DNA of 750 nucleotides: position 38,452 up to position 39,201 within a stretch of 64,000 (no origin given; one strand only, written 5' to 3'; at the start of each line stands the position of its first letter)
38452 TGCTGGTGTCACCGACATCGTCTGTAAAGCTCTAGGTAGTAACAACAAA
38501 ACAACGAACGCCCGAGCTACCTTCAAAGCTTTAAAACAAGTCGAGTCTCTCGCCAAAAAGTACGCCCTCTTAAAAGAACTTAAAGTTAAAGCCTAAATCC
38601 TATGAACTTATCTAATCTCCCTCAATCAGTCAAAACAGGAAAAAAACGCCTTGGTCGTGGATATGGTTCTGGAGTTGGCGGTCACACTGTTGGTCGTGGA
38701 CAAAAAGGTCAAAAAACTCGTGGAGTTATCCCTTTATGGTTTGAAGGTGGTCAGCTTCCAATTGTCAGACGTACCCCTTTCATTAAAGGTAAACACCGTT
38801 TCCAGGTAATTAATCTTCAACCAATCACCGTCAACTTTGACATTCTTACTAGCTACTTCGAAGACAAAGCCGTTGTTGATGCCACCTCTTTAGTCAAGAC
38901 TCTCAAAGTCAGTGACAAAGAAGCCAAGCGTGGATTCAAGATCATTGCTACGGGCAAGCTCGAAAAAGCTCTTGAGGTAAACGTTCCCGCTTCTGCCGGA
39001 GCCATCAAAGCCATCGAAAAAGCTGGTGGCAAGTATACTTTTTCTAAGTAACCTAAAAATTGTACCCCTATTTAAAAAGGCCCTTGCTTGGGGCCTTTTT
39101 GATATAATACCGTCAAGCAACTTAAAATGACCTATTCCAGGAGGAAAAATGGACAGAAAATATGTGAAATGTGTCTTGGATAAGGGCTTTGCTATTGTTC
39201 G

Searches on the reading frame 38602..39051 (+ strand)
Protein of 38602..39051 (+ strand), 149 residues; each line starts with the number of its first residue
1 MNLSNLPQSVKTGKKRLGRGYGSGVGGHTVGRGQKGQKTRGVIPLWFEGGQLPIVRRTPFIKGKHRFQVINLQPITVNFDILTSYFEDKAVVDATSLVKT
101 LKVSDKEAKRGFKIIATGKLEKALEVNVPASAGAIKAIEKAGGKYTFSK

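Call 12: find_encoding_contigs(protein=window:38602-39051:+, flank=6000, max_places=10)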
Protein window:38602-39051:+ (149 aa): 4 contigs read that carry it; 4 places shown.
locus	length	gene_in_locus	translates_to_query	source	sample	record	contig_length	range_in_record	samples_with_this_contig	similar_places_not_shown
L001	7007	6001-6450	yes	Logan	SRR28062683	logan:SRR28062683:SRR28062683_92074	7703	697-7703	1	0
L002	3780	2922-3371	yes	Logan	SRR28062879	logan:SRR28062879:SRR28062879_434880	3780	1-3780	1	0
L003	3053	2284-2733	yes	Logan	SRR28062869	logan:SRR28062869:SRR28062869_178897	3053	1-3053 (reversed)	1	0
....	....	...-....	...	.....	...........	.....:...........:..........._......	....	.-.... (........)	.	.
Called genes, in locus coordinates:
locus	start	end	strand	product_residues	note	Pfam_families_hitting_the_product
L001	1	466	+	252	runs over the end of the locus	PF00181:Ribosomal_L2_N, PF03947:Ribosomal_L2_C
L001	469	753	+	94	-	PF00203:Ribosomal_S19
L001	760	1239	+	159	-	PF00237:Ribosomal_L22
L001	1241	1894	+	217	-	PF07650:KH_2, PF00189:Ribosomal_S3_C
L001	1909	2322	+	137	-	PF00252:Ribosomal_L16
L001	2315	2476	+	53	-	-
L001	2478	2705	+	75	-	PF00366:Ribosomal_S17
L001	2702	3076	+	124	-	PF00238:Ribosomal_L14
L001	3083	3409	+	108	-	PF00467:KOW, PF17136:ribosomal_L24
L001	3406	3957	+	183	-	PF00281:Ribosomal_L5, PF00673:Ribosomal_L5_C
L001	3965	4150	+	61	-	PF00253:Ribosomal_S14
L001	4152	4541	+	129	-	PF00410:Ribosomal_S8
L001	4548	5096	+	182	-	PF00347:Ribosomal_L6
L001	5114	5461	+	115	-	PF00861:Ribosomal_L18p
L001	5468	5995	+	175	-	PF00333:Ribosomal_S5, PF03719:Ribosomal_S5_C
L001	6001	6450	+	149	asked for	PF00828:Ribosomal_L27A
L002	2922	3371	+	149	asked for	PF00828:Ribosomal_L27A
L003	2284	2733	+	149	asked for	PF00828:Ribosomal_L27A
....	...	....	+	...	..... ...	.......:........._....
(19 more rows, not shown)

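Call 33: find_related_loci(query=window:38602-39051:+, collection=metagenome_contigs, flank=6000)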
Query window:38602-39051:+ (149 aa) in metagenome_contigs; peptide patterns used: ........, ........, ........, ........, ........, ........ (x = any residue, [..] = any of these).
600 stretches matched a pattern (row limit reached: there are more); 59 encode a relative of the query (tblastn E <= 1e-3); 58 distinct loci.
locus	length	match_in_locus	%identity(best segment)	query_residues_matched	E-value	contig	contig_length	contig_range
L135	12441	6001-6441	95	1-147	9e-91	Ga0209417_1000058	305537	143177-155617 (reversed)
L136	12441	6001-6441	95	1-147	9e-91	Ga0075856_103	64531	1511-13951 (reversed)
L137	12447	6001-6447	91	1-149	1e-81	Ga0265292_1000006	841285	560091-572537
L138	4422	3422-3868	91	1-149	9e-82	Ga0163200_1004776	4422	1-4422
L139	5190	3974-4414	90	1-147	3e-79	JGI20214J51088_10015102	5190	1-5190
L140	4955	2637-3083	89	1-149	3e-79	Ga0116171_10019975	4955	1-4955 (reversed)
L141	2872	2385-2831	90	1-149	8e-80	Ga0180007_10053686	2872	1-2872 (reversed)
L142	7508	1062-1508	88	1-149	5e-79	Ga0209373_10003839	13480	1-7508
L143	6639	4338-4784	89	1-149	1e-78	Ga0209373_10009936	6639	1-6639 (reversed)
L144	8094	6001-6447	90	1-149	2e-78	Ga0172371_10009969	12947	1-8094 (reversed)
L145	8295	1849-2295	90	1-149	2e-78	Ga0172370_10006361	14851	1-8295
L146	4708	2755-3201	89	1-149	4e-78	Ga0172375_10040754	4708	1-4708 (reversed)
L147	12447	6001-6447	87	1-149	2e-77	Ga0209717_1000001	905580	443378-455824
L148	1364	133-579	88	1-149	4e-82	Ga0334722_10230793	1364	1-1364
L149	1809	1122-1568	89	1-149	5e-81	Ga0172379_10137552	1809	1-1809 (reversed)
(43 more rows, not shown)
